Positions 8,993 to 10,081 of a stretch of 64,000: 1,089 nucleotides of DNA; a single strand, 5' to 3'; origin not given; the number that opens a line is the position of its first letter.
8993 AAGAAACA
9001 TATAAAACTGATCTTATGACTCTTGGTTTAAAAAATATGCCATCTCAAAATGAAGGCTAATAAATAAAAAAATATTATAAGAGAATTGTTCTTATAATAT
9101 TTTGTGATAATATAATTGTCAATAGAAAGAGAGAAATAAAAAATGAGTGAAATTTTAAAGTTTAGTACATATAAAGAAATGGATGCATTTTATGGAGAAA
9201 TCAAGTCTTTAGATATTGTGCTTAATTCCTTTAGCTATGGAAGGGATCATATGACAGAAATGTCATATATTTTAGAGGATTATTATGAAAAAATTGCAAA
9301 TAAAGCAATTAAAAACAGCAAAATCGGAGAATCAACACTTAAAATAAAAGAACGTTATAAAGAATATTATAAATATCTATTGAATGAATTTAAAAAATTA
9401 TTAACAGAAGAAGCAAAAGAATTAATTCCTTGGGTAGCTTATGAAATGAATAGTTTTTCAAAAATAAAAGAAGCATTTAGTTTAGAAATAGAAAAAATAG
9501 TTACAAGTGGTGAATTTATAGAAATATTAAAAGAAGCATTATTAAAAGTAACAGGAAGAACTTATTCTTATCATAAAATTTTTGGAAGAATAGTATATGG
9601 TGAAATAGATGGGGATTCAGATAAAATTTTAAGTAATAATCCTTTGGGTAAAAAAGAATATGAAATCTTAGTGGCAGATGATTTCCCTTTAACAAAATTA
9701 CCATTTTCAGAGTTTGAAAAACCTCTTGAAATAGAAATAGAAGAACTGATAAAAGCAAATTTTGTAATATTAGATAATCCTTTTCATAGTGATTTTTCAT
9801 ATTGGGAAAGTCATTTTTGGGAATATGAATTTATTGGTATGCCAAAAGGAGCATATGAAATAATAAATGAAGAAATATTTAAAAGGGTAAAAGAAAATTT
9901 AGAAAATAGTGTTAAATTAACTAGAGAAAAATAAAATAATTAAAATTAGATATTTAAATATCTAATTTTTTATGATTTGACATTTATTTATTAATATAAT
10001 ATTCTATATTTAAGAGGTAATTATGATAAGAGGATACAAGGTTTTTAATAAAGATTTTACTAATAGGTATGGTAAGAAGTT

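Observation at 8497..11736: Tandemly duplicated two-gene cassette (A1-B1, C, A2-B2) of acidic proteins of unknown function between eno and rpmB/dnaE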

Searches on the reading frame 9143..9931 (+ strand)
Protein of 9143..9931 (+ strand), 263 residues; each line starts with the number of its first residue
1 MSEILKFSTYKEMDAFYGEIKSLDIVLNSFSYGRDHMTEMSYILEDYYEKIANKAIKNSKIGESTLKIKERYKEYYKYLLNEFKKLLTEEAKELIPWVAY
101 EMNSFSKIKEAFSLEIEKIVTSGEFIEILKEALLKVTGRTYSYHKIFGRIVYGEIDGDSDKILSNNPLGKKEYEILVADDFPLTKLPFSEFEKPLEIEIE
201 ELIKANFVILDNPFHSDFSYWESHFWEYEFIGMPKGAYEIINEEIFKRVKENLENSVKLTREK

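Call 5: search_protein_families(library=pfam, proteins=[window:9143-9931:+], max_evalue=1)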
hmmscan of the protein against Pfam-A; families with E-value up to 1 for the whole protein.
window:9143-9931:+ (263 aa): 1 family
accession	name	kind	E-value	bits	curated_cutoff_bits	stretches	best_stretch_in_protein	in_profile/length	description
PF22182.2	DUF6945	-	0.031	14.8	28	1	54-99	4-41/83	Domain of unknown function (DUF6945)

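Call 6: search_protein_families(library=phrogs, proteins=[window:9143-9931:+], max_evalue=1)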
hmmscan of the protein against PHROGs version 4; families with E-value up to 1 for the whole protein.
window:9143-9931:+ (263 aa): 3 families
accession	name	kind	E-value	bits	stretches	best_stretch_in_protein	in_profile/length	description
phrog_12688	-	unknown function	0.08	13.7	1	45-105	40-99/142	-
phrog_21408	-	unknown function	0.13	13.3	1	115-177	21-82/110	-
phrog_37725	-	unknown function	0.27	12.5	0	134-182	60-105/106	-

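Call 7: search_protein_families(library=padloc, proteins=[window:9143-9931:+], max_evalue=1)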
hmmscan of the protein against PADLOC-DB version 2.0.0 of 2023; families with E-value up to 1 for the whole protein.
window:9143-9931:+ (263 aa): 0 families

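Call 8: search_protein_families(library=ncbifam, proteins=[window:9143-9931:+], max_evalue=1)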
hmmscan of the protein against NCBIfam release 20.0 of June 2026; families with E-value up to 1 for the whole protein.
window:9143-9931:+ (263 aa): 0 families

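Call 11: find_homologous_proteins(query=window:9143-9931:+, max_evalue=0.01)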
Query window:9143-9931:+ (263 aa): 1 proteins with E <= 0.01 among 2051 candidates.
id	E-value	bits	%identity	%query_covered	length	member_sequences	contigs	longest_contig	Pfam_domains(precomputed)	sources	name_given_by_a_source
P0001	5.9e-165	565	100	100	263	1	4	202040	-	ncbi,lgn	-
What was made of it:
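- Tried and rejected: B1 alone found only itself (call 11).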

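Call 12: find_encoding_contigs(protein=window:9143-9931:+, flank=10000, max_places=6)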
Protein window:9143-9931:+ (263 aa): 4 contigs read that carry it; 3 places shown.
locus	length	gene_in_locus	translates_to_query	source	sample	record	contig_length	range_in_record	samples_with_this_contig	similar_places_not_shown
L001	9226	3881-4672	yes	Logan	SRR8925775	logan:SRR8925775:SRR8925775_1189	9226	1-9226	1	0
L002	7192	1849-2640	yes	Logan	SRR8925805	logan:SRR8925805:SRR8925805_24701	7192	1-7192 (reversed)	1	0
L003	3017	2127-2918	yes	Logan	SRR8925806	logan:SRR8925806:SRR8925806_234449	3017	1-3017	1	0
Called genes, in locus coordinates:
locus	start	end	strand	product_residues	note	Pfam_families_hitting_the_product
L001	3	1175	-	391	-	?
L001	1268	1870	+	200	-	PF21806:DUF6879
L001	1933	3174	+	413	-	PF03952:Enolase_N, PF00113:Enolase_C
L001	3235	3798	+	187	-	-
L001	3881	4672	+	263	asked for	-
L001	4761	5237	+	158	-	PF24703:DUF7666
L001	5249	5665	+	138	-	-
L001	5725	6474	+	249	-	-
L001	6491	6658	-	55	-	PF00830:Ribosomal_L28 (weak)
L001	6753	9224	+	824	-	?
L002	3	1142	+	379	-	?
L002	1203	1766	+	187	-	-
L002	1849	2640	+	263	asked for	-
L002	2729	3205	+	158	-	PF24703:DUF7666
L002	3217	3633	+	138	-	-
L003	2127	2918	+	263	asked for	-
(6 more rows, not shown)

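Call 17: search_solved_structures(query=A2, max_evalue=10)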
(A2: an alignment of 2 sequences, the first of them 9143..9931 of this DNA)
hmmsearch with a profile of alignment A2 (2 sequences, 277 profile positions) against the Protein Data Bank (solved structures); distinct sequences matched with E-value up to 10: 5.
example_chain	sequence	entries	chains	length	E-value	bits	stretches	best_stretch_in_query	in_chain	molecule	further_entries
4ycs_A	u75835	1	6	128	0.28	13.7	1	169-236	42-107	Uncharacterized protein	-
4cs7_A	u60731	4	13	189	0.33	13.4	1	149-226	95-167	M2-1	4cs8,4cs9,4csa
4cs8_C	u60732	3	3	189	0.33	13.4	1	149-226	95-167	M2-1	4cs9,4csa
5a5c_A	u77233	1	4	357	1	11.8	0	157-208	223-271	LRRTM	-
1vim_A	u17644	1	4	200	1.7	11.1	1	140-186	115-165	Hypothetical protein AF1796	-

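Call 33: search_protein_representatives(alignment_id=A2)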
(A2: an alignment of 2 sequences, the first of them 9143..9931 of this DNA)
Query: 2 sequences, 277 profile positions. Proteins with E-value up to 0.001 (for the whole library): 8; up to 1e-10: 6; up to 1e-30: 4. The best 8 are listed.
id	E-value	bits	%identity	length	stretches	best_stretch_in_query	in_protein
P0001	2.4e-137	473.2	-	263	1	1-277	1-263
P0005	3.7e-126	436.5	-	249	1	1-268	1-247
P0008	1.6e-45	171.9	-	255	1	1-269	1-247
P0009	1.7e-33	132.5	-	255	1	1-264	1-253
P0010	1.1e-11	61.0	-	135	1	178-267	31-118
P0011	1.8e-11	60.3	-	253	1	20-268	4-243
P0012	2.0e-05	40.4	-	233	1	78-268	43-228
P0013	2.6e-05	40.1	-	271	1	4-273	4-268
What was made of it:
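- Tried and rejected: Exhaustive HMM search with a B1+B2 profile found 8 representatives (call 33).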

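Call 35: find_encoding_contigs(protein=P0008, flank=10000)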
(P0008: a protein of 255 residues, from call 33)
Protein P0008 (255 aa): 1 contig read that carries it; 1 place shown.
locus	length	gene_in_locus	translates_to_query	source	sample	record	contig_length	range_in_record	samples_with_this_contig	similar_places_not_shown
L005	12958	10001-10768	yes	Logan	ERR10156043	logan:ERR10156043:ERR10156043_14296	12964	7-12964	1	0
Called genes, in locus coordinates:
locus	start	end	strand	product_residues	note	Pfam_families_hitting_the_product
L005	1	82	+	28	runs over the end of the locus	?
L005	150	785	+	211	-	PF01351:RNase_HII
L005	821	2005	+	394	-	PF00871:Acetate_kinase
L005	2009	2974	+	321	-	PF01368:DHH, PF02272:DHHA1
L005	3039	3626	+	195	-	PF03193:RsgA_GTPase (weak), PF01926:MMR_HSR1, PF02421:FeoB_N, PF00350:Dynamin_N (faint)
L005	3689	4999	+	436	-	PF00009:GTP_EFTU, PF01926:MMR_HSR1, PF02421:FeoB_N, PF04548:AIG1 (weak), PF00009:GTP_EFTU, PF01926:MMR_HSR1, PF02421:FeoB_N, PF14714:KH_dom-like, +5 more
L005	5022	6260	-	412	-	PF02388:FemAB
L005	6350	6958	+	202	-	PF21806:DUF6879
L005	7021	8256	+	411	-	PF03952:Enolase_N, PF00113:Enolase_C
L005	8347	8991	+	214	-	-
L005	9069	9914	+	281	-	-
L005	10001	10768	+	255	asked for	-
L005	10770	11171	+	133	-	-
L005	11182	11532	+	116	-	-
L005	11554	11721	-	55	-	PF00830:Ribosomal_L28 (weak)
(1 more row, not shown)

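Call 36: find_encoding_contigs(protein=P0009, flank=10000)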
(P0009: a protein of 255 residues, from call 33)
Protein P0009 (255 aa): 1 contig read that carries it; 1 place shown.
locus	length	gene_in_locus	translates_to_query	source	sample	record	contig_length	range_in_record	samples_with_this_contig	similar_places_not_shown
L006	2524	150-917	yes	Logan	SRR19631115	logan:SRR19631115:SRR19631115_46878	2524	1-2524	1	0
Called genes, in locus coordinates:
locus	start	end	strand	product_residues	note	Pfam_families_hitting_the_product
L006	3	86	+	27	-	?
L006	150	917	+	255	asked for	-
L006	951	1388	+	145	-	-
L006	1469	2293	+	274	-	-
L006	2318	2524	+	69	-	?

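Call 37: find_encoding_contigs(protein=P0011, flank=10000)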
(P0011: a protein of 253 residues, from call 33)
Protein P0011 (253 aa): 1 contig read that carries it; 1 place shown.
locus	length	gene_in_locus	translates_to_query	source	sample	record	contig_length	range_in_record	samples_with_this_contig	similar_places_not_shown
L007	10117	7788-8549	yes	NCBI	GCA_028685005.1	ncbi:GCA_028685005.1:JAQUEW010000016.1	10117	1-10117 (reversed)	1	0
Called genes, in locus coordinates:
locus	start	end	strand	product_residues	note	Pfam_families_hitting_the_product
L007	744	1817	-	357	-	PF04321:RmlD_sub_bind, PF01073:3Beta_HSD, PF01370:Epimerase, PF02719:Polysacc_synt_2, PF16363:GDP_Man_Dehyd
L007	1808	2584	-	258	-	PF00483:NTP_transferase, PF12804:NTP_transf_3 (weak)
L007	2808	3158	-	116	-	-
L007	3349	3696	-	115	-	-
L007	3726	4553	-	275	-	PF01149:Fapy_DNA_glyco, PF06831:H2TH, PF06827:zf-FPG_IleRS (weak)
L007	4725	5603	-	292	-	PF01545:Cation_efflux, PF16916:ZT_dimer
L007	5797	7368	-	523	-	PF00239:Resolvase, PF07508:Recombinase, PF13408:Zn_ribbon_recom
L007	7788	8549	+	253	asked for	-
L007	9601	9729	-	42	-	-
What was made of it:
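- Closest known: Orphan or acquired immunity islands of polymorphic-toxin systems. Same: Immunity-type genes occur without a cognate toxin, vary between strains and are sometimes next to a recombinase, as for the distant homologue P0011 (call 37).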

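Call 38: find_encoding_contigs(protein=P0013, flank=10000)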
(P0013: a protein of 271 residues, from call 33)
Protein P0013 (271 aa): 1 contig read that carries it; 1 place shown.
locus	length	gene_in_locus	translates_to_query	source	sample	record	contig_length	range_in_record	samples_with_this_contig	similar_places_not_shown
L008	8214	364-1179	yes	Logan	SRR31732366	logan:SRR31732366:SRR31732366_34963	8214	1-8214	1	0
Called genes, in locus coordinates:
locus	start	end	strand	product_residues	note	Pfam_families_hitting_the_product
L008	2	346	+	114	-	?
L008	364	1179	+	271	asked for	-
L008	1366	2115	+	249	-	PF00106:adh_short, PF08659:KR (weak), PF13460:NAD_binding_10 (weak), PF13561:adh_short_C2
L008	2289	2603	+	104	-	-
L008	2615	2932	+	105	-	-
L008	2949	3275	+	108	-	-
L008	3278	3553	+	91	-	-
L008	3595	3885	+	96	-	-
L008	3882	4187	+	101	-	-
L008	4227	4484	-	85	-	-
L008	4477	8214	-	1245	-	?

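Call 48: find_related_loci(query=A6, collection=genome_contigs, flank=10000)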
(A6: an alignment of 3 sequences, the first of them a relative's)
Query A6 (253 aa) in genome_contigs; peptide patterns used: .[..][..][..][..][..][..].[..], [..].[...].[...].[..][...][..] (x = any residue, [..] = any of these).
142 stretches matched a pattern; 1 encode a relative of the query (tblastn E <= 1e-3); 1 distinct loci.
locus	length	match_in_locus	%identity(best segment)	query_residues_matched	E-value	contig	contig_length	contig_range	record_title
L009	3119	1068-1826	100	1-253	0e+0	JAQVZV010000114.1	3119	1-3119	MAG: Bacilli bacterium isolate STF2_181 NODE_135592_length_3119_cov_3.294786_Sandtown_F2, whole genome shotgun sequence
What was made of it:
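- Tried and rejected: Collection scans found nothing beyond one 'Bacilli bacterium' MAG carrying P0011 (call 48).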

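Call 51: predict_structure(alignment_id=A5)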
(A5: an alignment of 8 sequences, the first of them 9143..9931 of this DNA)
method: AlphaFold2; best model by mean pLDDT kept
length: 263 residues; sequences in the alignment: 8
mean_pLDDT: 79.0   pTM: 0.65
mean pLDDT of the five models: 79.0, 77.9, 77.6, 76.7, 76.7
residues with pLDDT >= 90: 95; 70-90: 102; 50-70: 36; < 50: 30
segments of 3 or more residues with pLDDT < 50: 153-167, 213-227
pLDDT, mean of each block of 10 residues (from residue 1): 84 91 86 86 94 88 81 94 92 92 89 82 83 94 78 43 46 85 80 65 76 45 51 86 91 79 61
secondary structure, 60 per line:
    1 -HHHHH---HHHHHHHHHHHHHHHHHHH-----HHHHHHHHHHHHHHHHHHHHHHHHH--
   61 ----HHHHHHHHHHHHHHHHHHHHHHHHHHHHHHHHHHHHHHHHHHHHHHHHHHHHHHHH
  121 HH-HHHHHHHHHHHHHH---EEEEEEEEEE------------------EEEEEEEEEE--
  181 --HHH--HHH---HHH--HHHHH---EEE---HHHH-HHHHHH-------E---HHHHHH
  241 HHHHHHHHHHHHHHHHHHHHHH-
elements in order: H2-6 H10-28 H34-58 H65-122 H124-137 E141-150 E169-178 H199-203 E207-209 H213-216 H218-223 H235-262
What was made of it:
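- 9143..9934 (+): B1, long-form member (263 aa): N-terminal helical bundle, inserted alpha/beta module, C-terminal helix. AF2 model pLDDT 79, pTM 0.65 (call 51).
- The N-terminal halves are all-helical (call 51).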

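Call 54: search_protein_families(library=pfam, proteins=[L008:2-346:+, L008:2289-2600:+, L008:2615-2929:+, L008:2949-3272:+, L008:3278-3550:+, L008:3595-3882:+, L008:3882-4184:+, L008:4227-4481:-, L008:4477-8214:-], max_evalue=0.1)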
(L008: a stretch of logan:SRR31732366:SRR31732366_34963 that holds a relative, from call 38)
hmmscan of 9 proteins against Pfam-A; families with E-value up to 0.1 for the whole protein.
L008:2-346:+ (114 aa): 0 families

L008:2289-2600:+ (104 aa): 1 family
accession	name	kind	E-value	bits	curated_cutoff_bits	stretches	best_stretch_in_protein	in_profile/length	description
PF06013.18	WXG100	-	0.0021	18.7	27.3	1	15-94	4-83/86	Proteins of 100 residues with WXG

L008:2615-2929:+ (105 aa): 2 families
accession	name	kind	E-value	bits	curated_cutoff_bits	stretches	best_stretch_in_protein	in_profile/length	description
PF18095.7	PAS_12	-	0.009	16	22.6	1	44-90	71-117/153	UPF0242 C-terminal PAS-like domain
PF00838.24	TCTP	-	0.049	14.4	24.3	1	10-89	58-139/164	Translationally controlled tumour protein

L008:2949-3272:+ (108 aa): 1 family
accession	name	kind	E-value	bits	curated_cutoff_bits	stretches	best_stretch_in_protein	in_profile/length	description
PF12010.13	DUF3502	-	0.028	15.3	24.4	0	16-40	14-38/69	Domain of unknown function (DUF3502)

L008:3278-3550:+ (91 aa): 0 families

L008:3595-3882:+ (96 aa): 2 families
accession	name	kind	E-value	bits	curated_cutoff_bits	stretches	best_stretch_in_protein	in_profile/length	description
PF03207.18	OspD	-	0.011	15.6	25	1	20-84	44-105/254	Borrelia outer surface protein D (OspD)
PF18879.6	EspA_EspE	-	0.073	13.9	27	1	43-88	32-77/84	EspA/EspE family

L008:3882-4184:+ (101 aa): 2 families
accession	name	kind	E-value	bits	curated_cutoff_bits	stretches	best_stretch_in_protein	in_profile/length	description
PF09325.15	Vps5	-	0.015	15.4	27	1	40-91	150-201/236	Vps5 C terminal like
PF20331.3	DUF6626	-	0.08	13.9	27.3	0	48-89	47-89/96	Family of unknown function (DUF6626)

L008:4227-4481:- (84 aa): 1 family
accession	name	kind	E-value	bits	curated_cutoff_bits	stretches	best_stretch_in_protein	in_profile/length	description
PF22793.1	DUF7013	-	0.04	14.4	27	1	10-67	42-99/158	Domain of unknown function (DUF7013)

L008:4477-8214:- (1245 aa): 8 families
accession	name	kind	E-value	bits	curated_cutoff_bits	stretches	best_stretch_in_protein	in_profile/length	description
PF01580.24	FtsK_SpoIIIE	-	1.1e-47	162.8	24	2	404-600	11-219/221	FtsK/SpoIIIE family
PF13555.12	AAA_29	-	0.00018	21.6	27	0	434-455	23-45/61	P-loop containing region of AAA domain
PF02463.25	SMC_N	-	0.0032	17.4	40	0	784-808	26-50/220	RecF/RecN/SMC N terminal domain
PF23583.2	EF_HAND_2_PLCG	-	0.026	15.3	27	1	57-98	29-70/71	PLCG EF-hand motif 2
PF14714.11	KH_dom-like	-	0.055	14.2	27.3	0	875-914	31-66/81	KH-domain-like of EngA bacterial GTPase enzymes, C-terminal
PF13481.12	AAA_25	-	0.056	13.5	27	0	752-795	2-46/195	AAA domain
PF05872.18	HerA_C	-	0.061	12.4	22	0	428-483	15-65/502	Helicase HerA-like C-terminal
PF14163.11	SieB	-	0.087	12.9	26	0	17-70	40-92/147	Super-infection exclusion protein B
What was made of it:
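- On EsaG / DUF600 T7SS immunity proteins: Only the distant P0013 lies near an EssC-like gene (calls 38, 54).
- The T7SS neighbourhood is a single case, separated by an unrelated gene, and its WXG100 score is below threshold (call 54). P0013 lies about 1 kb from an EssC-like ATPase and small WXG-like proteins (calls 38, 54).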

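Call 61: fold_search(model_id=the predicted structure, library=viral)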
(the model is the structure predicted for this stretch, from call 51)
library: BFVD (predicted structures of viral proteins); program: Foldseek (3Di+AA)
matches with E <= 10: 158; with E <= 0.001: 0
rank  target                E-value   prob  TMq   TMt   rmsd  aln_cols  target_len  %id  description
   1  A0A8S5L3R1            2.5e-01  0.21  0.19  0.12  12.0       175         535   13  Maturation protein [ssRNA phage SRR5466725_8]
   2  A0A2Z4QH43            4.1e-01  0.38  0.13  0.14   9.3        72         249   14  (no name in the UniProt tables at hand)
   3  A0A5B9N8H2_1          5.2e-01  0.25  0.24  0.08  15.0       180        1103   13  (no name in the UniProt tables at hand)
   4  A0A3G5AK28            9.3e-01  0.13  0.14  0.09  12.3        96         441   14  Uncharacterized protein [Solivirus sp.]
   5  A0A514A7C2            9.8e-01  0.12  0.14  0.07  18.2       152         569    8  (no name in the UniProt tables at hand)
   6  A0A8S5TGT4            1.0e+00  0.09  0.11  0.15  11.6        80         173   15  Uncharacterized protein [Myoviridae sp. ctIty1]
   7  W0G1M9                1.0e+00  0.09  0.18  0.22  30.3       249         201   12  Non-structural protein 3 [Rotavirus A]
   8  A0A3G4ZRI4            1.1e+00  0.06  0.12  0.13  16.6       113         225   17  Ribonuclease III (Fragment) [Dasosvirus sp.]
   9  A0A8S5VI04            1.2e+00  0.09  0.17  0.15  21.2       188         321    9  Uncharacterized protein [Siphoviridae sp. cthu813]
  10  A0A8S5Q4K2            1.6e+00  0.14  0.17  0.30   8.4       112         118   19  Uncharacterized protein [Siphoviridae sp. ct0uL16]
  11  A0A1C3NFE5            1.9e+00  0.23  0.14  0.31   4.9        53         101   17  (no name in the UniProt tables at hand)
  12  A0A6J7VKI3            2.0e+00  0.08  0.14  0.24  11.4       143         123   12  Uncharacterized protein [uncultured Caudovirales phage]
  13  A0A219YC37            2.0e+00  0.06  0.13  0.11  15.8       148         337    9  J domain-containing protein [Aeromonas phage 65.2]
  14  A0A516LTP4            2.1e+00  0.23  0.22  0.25   7.7       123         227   15  (no name in the UniProt tables at hand)
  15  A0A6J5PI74            2.1e+00  0.21  0.25  0.12  10.2       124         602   17  Bacteriophage lambda, GpH, tail tape measure, N-terminal [uncultured Caudovirales phage]
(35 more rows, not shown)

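Call 62: search_dna_similar(query=window:9143-9931:+, collection=phages, mode=protein, max_evalue=1)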
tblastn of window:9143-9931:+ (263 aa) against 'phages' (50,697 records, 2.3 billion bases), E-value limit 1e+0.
No match.
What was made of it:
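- Tried and rejected: B1 gave no tblastn match against phage genomes (call 62).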

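Call 88: search_protein_families(library=pfam, alignment_id=A11, max_evalue=1)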
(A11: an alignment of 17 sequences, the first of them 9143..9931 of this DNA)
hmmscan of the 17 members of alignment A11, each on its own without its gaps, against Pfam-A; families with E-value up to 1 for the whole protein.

A. member 1, window:9143-9931:+ (263 aa): 1 family
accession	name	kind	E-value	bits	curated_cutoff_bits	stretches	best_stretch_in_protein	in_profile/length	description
PF22182.2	DUF6945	-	0.031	14.8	28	1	54-99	4-41/83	Domain of unknown function (DUF6945)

B. families by the number of members that match (of 17 scanned): 42 families (the first 25 are shown)
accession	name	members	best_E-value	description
PF07303.18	Occludin_ELL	1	0.0015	Occludin homology domain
PF13690.11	CheX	1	0.0049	Chemotaxis phosphatase CheX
PF05464.17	Phi-29_GP4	1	0.014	Phi-29-like late genes activator (early protein GP4)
PF01702.25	TGT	1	0.019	Queuine tRNA-ribosyltransferase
PF04433.23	SWIRM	1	0.021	SWIRM domain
PF01452.22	Rota_NSP4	1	0.022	Rotavirus non structural protein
PF03961.19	FapA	1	0.025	Flagellar Assembly Protein A beta solenoid domain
PF13250.11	DUF4041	1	0.027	Domain of unknown function (DUF4041)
PF22182.2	DUF6945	1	0.031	Domain of unknown function (DUF6945)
PF08340.16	YicC-like_C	1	0.032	Endoribonuclease YicC-like, C-terminal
PF15012.11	DUF4519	1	0.033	Domain of unknown function (DUF4519)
PF23583.2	EF_HAND_2_PLCG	1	0.041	PLCG EF-hand motif 2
PF11037.13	Musclin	1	0.045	Insulin-resistance promoting peptide in skeletal muscle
PF09571.16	RE_XcyI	1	0.046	XcyI restriction endonuclease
PF22515.2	DUF6996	1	0.048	Domain of unknown function (DUF6996)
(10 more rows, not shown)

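Call 96: find_encoding_contigs(protein=P0010, flank=10000)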
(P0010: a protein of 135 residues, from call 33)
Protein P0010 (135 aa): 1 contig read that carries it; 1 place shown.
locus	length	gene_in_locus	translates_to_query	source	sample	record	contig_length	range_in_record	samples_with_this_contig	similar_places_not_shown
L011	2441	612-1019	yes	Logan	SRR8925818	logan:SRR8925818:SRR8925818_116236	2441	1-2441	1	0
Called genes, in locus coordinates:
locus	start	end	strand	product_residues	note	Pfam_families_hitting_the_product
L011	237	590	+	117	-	-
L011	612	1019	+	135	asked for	-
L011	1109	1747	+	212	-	PF24675:NpmA (weak), PF02390:Methyltransf_4, PF13847:Methyltransf_31, PF08242:Methyltransf_12 (weak), PF13649:Methyltransf_25 (weak)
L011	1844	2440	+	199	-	?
